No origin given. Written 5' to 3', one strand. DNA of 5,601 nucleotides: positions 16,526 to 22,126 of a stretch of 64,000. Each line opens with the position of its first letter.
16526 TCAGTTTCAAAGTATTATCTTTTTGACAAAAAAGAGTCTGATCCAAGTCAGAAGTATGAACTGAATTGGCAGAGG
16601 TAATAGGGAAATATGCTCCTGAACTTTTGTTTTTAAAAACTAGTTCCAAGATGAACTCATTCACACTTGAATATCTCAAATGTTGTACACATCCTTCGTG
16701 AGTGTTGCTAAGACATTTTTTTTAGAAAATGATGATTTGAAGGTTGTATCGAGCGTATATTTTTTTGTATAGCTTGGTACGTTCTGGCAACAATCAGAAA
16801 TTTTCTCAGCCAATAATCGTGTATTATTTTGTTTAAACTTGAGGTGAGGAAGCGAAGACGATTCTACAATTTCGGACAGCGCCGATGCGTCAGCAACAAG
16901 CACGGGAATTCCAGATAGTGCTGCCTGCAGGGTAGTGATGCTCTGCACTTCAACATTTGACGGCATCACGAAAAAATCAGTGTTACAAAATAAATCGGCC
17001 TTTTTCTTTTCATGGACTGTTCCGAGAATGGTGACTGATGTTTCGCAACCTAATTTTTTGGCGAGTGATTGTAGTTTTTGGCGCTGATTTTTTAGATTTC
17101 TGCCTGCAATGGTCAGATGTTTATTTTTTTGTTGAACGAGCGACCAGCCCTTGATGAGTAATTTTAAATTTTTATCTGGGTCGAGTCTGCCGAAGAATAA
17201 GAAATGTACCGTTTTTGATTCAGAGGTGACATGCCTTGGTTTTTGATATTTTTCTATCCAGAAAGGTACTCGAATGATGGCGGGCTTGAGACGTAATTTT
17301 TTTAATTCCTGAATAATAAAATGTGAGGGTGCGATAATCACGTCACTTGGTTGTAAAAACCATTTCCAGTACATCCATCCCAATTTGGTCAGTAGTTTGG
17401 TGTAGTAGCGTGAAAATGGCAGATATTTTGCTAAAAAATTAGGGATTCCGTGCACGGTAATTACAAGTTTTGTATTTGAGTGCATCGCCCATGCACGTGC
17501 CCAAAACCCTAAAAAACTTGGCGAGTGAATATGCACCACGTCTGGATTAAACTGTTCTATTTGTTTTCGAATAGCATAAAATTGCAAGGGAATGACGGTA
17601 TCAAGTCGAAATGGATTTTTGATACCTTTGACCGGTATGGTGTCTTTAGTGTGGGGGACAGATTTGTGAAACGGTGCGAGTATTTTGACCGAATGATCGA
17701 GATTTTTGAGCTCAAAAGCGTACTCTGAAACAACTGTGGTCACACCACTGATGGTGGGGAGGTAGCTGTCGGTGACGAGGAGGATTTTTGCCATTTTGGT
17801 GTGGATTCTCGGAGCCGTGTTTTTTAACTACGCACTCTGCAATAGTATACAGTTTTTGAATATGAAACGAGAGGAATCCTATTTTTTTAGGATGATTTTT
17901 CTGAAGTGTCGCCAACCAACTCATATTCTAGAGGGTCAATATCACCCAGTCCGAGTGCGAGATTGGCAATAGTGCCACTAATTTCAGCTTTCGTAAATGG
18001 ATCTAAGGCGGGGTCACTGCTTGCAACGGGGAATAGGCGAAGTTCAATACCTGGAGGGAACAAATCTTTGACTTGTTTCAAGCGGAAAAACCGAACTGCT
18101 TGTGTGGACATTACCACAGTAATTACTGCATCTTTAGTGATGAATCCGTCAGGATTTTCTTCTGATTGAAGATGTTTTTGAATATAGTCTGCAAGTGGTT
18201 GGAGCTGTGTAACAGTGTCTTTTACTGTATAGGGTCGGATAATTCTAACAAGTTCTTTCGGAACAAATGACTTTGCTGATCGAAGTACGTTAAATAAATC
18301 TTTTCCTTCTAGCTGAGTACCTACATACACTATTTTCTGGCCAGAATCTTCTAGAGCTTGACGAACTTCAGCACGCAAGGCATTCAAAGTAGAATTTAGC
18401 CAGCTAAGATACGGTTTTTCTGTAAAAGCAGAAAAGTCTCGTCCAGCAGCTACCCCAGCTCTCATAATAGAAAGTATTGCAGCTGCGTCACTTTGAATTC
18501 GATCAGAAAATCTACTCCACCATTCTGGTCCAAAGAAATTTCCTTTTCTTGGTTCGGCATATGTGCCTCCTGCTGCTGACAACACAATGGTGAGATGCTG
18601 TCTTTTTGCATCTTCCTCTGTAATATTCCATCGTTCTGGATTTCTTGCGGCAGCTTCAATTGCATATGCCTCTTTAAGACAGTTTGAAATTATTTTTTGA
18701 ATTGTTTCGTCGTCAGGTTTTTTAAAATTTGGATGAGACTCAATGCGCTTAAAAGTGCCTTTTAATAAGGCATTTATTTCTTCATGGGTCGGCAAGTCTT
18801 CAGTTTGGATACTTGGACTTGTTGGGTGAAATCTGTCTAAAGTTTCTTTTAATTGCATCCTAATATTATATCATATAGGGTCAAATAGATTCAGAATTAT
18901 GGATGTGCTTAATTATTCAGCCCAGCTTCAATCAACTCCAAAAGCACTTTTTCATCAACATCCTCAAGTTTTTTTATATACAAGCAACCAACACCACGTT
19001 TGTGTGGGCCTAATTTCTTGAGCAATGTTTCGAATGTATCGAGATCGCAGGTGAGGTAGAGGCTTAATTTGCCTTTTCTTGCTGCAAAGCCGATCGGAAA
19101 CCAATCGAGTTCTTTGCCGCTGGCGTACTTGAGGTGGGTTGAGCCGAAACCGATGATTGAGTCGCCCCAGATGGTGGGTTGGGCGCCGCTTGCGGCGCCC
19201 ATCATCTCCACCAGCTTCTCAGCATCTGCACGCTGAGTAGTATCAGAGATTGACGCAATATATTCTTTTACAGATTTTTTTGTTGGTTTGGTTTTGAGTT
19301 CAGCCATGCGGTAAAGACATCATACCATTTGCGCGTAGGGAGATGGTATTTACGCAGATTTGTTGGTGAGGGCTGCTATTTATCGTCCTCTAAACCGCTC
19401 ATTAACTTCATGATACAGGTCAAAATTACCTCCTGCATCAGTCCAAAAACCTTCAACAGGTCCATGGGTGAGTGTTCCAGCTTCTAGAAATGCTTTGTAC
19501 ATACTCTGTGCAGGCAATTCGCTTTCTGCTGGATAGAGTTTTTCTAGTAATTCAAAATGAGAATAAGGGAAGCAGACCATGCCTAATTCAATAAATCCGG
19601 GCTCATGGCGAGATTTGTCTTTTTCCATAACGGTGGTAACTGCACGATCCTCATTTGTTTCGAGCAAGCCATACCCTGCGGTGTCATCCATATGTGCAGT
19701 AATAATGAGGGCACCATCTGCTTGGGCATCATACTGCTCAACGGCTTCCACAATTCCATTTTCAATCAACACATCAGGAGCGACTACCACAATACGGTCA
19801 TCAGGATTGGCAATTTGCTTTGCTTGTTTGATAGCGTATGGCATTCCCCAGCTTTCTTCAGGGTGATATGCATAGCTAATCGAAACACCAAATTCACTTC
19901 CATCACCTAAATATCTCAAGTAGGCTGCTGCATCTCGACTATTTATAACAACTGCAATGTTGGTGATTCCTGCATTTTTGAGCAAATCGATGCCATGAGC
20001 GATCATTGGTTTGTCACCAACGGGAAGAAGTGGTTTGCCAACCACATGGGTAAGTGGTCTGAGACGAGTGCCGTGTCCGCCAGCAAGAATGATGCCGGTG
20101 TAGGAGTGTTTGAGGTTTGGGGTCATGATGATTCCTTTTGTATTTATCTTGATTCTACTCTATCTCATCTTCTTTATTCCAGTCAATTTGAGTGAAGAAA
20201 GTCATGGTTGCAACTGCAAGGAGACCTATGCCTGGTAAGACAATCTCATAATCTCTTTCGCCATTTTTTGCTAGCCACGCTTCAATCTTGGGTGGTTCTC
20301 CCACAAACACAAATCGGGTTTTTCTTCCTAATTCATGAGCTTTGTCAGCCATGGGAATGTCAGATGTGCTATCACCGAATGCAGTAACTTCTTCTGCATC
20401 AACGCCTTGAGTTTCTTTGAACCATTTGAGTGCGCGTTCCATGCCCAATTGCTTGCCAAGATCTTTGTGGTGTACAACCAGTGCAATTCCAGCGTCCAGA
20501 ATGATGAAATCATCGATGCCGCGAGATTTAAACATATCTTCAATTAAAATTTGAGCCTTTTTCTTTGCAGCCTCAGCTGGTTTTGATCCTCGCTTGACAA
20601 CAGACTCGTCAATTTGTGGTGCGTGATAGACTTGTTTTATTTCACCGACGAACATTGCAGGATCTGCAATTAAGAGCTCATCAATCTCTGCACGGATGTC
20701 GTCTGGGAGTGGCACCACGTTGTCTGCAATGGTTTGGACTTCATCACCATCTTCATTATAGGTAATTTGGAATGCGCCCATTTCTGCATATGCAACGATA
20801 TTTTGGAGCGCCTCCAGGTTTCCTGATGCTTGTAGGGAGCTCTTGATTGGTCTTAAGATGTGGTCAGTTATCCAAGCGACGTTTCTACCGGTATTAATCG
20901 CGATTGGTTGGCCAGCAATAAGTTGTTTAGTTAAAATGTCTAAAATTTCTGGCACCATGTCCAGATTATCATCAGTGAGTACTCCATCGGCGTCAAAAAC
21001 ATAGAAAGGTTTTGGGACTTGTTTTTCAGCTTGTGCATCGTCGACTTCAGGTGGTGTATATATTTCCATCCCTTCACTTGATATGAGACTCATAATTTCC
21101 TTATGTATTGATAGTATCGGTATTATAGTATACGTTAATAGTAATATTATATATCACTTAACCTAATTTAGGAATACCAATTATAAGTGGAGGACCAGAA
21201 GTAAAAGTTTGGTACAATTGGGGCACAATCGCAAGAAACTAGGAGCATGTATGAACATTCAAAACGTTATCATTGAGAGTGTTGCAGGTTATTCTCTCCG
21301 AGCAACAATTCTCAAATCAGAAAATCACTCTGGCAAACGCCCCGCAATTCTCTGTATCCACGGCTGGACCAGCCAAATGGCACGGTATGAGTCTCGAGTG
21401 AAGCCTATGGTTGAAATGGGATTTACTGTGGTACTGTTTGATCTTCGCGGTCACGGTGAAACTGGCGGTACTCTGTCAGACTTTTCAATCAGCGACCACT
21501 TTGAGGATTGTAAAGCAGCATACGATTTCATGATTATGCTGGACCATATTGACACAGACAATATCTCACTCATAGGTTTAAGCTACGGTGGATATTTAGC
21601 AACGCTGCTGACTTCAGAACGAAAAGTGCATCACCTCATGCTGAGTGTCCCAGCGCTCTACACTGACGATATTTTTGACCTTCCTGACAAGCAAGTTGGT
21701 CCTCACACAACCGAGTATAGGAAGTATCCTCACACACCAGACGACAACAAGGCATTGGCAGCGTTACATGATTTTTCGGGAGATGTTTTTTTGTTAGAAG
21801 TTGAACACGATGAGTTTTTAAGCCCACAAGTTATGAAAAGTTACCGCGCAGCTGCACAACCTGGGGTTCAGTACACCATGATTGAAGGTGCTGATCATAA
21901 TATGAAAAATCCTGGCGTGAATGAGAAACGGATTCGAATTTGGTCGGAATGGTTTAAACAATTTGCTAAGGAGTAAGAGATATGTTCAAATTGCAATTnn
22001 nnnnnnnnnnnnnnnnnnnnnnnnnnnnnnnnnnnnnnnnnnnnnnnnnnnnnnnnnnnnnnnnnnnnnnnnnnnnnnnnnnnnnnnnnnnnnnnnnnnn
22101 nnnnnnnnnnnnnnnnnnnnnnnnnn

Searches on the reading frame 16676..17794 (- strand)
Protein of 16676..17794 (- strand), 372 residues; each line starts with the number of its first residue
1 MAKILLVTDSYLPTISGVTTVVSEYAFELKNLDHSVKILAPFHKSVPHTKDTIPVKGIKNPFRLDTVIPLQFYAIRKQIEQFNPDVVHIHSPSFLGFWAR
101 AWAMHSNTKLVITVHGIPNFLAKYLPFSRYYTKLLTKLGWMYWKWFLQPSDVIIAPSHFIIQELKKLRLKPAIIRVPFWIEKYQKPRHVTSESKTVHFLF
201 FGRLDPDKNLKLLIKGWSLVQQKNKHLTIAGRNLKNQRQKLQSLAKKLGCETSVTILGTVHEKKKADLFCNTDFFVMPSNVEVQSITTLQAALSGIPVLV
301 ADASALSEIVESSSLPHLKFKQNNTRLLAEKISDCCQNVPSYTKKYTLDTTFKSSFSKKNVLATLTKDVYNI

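Call 103: search_protein_families(library=pfam, proteins=[window:16676-17794:-], max_evalue=0.0001)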
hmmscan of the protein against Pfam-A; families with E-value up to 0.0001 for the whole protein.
window:16676-17794:- (372 aa): 7 families
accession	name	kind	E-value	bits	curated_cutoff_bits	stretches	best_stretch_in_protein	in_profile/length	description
PF13439.12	Glyco_transf_4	-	5.5e-26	92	28.5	1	15-176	1-161/170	Glycosyltransferase Family 4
PF13692.12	Glyco_trans_1_4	-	8.2e-22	78.4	27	1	197-338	3-142/142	Glycosyl transferases group 1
PF00534.26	Glycos_transf_1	-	1.4e-21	77.3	26.4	1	192-338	12-158/172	Glycosyl transferases group 1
PF13579.12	Glyco_trans_4_4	-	6.5e-14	53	29.7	1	16-175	1-153/158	Glycosyl transferase 4-like domain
PF20706.3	GT4-conflict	-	5.8e-11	42.4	26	1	170-315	171-324/385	Family 4 Glycosyltransferase in conflict systems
PF13477.12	Glyco_trans_4_2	-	5.5e-09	36.7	23.4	1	19-124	10-116/139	Glycosyl transferase 4-like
PF08323.17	Glyco_transf_5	-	7.1e-05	23.1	22.7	0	3-55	1-56/239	Starch synthase catalytic domain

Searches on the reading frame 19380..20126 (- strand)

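Call 103: search_protein_families(library=pfam, proteins=[window:19380-20126:-], max_evalue=0.0001)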
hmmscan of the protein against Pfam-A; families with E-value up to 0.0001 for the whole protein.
window:19380-20126:- (248 aa): 2 families
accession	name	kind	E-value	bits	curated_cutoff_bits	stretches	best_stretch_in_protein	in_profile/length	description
PF00483.29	NTP_transferase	-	1.8e-40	139.5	21.2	1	11-243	2-240/245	Nucleotidyl transferase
PF12804.13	NTP_transf_3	-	2.3e-13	51.1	27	1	11-197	1-144/160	MobA-like NTP transferase domain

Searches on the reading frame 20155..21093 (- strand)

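Call 103: search_protein_families(library=pfam, proteins=[window:20155-21093:-], max_evalue=0.0001)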
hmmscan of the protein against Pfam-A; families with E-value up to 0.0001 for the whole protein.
window:20155-21093:- (312 aa): 2 families
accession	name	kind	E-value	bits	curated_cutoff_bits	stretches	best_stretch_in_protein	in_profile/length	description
PF08282.18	Hydrolase_3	-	4.8e-06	26.9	20.9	0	205-250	179-220/255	haloacid dehalogenase-like hydrolase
PF00702.32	Hydrolase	-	5.3e-06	27.4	26.4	1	32-252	5-190/191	haloacid dehalogenase-like hydrolase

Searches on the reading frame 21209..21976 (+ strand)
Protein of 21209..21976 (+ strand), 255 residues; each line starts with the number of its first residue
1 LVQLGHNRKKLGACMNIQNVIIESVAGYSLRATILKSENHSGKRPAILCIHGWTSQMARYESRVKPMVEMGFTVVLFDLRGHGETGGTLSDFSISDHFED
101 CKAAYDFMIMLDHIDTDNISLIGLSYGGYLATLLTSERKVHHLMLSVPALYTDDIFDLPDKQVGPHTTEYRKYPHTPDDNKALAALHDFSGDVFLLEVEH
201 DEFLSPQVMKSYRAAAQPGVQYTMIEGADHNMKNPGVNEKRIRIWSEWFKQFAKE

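Call 103: search_protein_families(library=pfam, proteins=[window:21209-21976:+], max_evalue=0.0001)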
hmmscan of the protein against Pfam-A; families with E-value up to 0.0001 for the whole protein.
window:21209-21976:+ (255 aa): 7 families
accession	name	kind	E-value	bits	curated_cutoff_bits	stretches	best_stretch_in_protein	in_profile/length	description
PF00561.26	Abhydrolase_1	-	3.4e-16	60.1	25.8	1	45-148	1-102/245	alpha/beta hydrolase fold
PF12146.15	Hydrolase_4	-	9.2e-16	58.3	27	1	44-154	4-115/239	Serine aminopeptidase, S33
PF00326.27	Peptidase_S9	-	4e-14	53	22.6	1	61-253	4-210/213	Prolyl oligopeptidase family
PF12697.13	Abhydrolase_6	-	1.3e-12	49.3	26.3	1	47-148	1-97/217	Alpha/beta hydrolase family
PF02129.25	Peptidase_S15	-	1.1e-11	45.3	23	1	27-154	2-131/262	X-Pro dipeptidyl-peptidase (S15 family)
PF20434.5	BD-FAE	-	1e-06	28.9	26.8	1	35-143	4-115/215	BD-FAE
PF05448.18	AXE1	-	7.8e-05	22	21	0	19-86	58-122/321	Acetyl xylan esterase (AXE1)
